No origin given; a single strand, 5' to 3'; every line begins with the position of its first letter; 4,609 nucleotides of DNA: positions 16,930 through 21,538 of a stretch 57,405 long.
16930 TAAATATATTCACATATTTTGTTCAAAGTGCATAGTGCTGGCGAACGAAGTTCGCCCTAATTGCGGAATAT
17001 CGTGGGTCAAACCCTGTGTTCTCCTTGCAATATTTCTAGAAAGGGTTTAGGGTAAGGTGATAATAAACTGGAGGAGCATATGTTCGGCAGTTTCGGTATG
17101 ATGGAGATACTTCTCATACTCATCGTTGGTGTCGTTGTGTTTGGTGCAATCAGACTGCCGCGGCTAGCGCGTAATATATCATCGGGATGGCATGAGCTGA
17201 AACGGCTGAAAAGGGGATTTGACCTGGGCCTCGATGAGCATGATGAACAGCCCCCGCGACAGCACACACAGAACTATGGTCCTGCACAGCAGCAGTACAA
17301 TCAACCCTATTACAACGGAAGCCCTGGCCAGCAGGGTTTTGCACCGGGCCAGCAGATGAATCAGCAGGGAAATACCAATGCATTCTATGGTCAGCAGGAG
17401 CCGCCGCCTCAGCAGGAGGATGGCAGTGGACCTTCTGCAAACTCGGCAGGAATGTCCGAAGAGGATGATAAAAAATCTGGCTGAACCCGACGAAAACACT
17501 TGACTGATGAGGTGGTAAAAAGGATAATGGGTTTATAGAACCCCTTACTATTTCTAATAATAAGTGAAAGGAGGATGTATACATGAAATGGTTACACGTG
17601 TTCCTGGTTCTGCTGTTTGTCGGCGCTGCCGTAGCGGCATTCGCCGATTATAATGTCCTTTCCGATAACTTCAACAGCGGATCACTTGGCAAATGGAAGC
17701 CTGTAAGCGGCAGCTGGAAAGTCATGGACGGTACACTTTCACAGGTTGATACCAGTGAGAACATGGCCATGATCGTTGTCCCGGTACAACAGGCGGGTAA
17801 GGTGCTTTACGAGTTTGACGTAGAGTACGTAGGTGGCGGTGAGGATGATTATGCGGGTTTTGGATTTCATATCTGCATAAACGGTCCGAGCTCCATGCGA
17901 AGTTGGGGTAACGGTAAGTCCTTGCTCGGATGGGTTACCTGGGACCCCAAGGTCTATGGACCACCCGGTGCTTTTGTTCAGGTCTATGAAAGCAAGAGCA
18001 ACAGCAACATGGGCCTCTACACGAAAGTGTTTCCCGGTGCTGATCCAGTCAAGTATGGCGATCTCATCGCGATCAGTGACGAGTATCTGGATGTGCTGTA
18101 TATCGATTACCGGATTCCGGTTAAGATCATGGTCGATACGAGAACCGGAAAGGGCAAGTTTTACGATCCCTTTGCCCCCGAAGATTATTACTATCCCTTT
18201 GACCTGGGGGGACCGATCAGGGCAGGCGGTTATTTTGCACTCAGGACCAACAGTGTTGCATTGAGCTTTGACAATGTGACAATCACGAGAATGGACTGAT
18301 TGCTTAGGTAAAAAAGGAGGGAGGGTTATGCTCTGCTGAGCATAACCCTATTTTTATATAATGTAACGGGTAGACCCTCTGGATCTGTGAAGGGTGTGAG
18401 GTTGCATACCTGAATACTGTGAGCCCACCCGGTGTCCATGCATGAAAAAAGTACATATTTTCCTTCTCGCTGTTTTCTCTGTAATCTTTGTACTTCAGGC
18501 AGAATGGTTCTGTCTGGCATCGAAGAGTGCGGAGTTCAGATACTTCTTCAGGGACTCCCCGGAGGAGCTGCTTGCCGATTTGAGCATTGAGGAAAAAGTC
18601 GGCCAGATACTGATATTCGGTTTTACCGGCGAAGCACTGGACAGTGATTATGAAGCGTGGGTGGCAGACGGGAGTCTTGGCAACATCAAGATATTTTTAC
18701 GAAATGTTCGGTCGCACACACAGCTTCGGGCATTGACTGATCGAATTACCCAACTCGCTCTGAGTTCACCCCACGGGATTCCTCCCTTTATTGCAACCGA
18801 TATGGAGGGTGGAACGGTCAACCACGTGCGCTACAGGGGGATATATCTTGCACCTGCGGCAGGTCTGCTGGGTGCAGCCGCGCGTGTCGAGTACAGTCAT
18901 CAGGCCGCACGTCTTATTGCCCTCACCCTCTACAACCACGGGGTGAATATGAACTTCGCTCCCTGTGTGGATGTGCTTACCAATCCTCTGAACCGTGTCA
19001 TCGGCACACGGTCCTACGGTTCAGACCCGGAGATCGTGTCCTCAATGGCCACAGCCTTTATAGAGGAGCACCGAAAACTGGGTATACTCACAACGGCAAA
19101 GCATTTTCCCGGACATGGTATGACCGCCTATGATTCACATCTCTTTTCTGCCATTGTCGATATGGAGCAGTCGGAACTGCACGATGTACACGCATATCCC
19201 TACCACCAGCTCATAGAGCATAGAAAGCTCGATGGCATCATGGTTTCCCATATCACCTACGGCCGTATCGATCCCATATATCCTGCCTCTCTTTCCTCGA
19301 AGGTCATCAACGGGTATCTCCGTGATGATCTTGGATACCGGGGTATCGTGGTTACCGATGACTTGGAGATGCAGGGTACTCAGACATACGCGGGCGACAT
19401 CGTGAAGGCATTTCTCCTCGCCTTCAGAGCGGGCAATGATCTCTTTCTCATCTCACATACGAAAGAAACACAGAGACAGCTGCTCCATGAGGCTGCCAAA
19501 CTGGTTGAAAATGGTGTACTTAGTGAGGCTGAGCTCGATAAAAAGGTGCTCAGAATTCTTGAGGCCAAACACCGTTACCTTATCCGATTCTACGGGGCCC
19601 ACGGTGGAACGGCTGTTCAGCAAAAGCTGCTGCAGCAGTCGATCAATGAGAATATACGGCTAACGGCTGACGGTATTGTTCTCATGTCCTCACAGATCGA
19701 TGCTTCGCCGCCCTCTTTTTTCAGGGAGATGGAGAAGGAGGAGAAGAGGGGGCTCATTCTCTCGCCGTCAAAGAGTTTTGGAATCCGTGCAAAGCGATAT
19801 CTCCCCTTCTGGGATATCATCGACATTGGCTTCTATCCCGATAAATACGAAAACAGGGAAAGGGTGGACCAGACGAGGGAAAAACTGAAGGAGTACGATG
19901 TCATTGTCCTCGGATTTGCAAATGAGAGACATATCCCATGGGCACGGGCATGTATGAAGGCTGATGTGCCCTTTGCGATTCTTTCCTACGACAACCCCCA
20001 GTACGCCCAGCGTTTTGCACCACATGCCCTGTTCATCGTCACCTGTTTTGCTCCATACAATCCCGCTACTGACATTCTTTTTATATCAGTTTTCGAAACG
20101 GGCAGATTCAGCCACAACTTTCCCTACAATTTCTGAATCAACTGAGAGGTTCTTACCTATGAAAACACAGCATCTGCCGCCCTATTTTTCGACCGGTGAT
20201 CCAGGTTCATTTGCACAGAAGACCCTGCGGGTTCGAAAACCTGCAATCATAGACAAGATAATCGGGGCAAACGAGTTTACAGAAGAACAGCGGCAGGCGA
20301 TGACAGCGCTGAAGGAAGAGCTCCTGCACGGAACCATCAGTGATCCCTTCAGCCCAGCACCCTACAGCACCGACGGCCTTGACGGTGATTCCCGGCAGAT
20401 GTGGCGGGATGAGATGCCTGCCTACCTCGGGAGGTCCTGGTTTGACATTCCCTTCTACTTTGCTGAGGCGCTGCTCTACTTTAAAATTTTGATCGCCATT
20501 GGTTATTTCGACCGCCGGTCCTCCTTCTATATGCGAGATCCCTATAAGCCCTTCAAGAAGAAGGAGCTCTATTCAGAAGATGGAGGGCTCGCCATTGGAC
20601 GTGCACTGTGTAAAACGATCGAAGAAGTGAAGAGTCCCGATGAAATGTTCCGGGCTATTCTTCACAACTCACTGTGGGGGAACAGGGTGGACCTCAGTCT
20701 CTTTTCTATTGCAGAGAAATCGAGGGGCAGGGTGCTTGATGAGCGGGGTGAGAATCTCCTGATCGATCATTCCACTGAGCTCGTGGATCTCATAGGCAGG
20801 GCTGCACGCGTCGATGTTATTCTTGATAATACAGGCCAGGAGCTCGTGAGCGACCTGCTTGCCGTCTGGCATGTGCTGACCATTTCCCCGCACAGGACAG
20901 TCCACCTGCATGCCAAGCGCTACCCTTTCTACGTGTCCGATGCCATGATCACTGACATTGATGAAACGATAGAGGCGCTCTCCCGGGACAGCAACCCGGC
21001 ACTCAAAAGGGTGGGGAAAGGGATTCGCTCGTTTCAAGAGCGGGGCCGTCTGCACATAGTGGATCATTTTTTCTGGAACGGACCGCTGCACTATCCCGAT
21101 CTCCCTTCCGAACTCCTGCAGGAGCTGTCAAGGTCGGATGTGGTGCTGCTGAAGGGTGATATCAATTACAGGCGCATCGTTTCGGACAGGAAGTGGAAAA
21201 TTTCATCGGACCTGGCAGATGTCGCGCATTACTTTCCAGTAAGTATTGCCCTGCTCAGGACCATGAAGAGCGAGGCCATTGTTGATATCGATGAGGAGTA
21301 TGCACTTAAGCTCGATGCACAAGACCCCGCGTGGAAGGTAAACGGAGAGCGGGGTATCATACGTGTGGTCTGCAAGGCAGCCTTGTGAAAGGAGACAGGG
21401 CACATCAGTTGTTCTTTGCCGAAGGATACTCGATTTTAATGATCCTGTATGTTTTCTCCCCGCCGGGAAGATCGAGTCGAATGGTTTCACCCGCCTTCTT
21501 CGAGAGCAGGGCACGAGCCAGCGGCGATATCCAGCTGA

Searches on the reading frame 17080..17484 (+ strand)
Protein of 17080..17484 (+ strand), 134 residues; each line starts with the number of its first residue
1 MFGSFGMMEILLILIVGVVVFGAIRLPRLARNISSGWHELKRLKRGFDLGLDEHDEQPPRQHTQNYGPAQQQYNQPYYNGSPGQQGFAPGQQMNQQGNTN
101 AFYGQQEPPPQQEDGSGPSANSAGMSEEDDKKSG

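Call 19: search_protein_families(library=pfam, proteins=[window:17080-17484:+], max_evalue=0.0001)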
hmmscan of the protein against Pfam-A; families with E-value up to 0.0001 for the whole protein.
window:17080-17484:+ (134 aa): 1 family
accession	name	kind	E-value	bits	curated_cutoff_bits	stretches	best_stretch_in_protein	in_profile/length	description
PF02416.21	TatA_B_E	-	4e-08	32.8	21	1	6-45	2-41/53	mttA/Hcf106 family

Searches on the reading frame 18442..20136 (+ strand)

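Call 16: search_protein_families(library=pfam, proteins=[window:18442-20136:+], max_evalue=0.0001)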
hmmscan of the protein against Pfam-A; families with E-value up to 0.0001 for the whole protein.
window:18442-20136:+ (564 aa): 1 family
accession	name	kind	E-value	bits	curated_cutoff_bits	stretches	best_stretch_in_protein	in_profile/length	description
PF00933.27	Glyco_hydro_3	-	6.6e-73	246.3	27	1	49-374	2-315/316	Glycosyl hydrolase family 3 N terminal domain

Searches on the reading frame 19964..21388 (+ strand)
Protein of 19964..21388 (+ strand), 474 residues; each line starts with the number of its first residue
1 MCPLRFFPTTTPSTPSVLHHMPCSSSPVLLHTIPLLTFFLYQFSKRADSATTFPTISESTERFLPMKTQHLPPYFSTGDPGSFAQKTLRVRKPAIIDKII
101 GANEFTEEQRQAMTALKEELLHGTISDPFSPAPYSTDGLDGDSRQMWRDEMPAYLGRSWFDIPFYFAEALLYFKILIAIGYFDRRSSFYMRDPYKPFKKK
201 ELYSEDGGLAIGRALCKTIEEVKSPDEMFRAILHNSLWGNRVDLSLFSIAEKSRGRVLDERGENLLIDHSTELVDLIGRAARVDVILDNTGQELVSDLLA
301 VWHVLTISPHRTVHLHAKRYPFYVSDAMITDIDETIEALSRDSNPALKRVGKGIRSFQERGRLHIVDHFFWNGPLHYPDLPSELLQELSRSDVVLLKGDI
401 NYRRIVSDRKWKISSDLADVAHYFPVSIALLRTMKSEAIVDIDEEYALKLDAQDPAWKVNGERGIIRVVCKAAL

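Call 16: search_protein_families(library=pfam, proteins=[window:19964-21388:+], max_evalue=0.0001)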
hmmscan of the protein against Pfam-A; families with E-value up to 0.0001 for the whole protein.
window:19964-21388:+ (474 aa): 1 family
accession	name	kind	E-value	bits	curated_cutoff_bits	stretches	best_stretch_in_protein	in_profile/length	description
PF01937.24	ARMT1-like_dom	-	1.1e-51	176.4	25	1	90-443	4-303/311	Damage-control phosphatase ARMT1-like domain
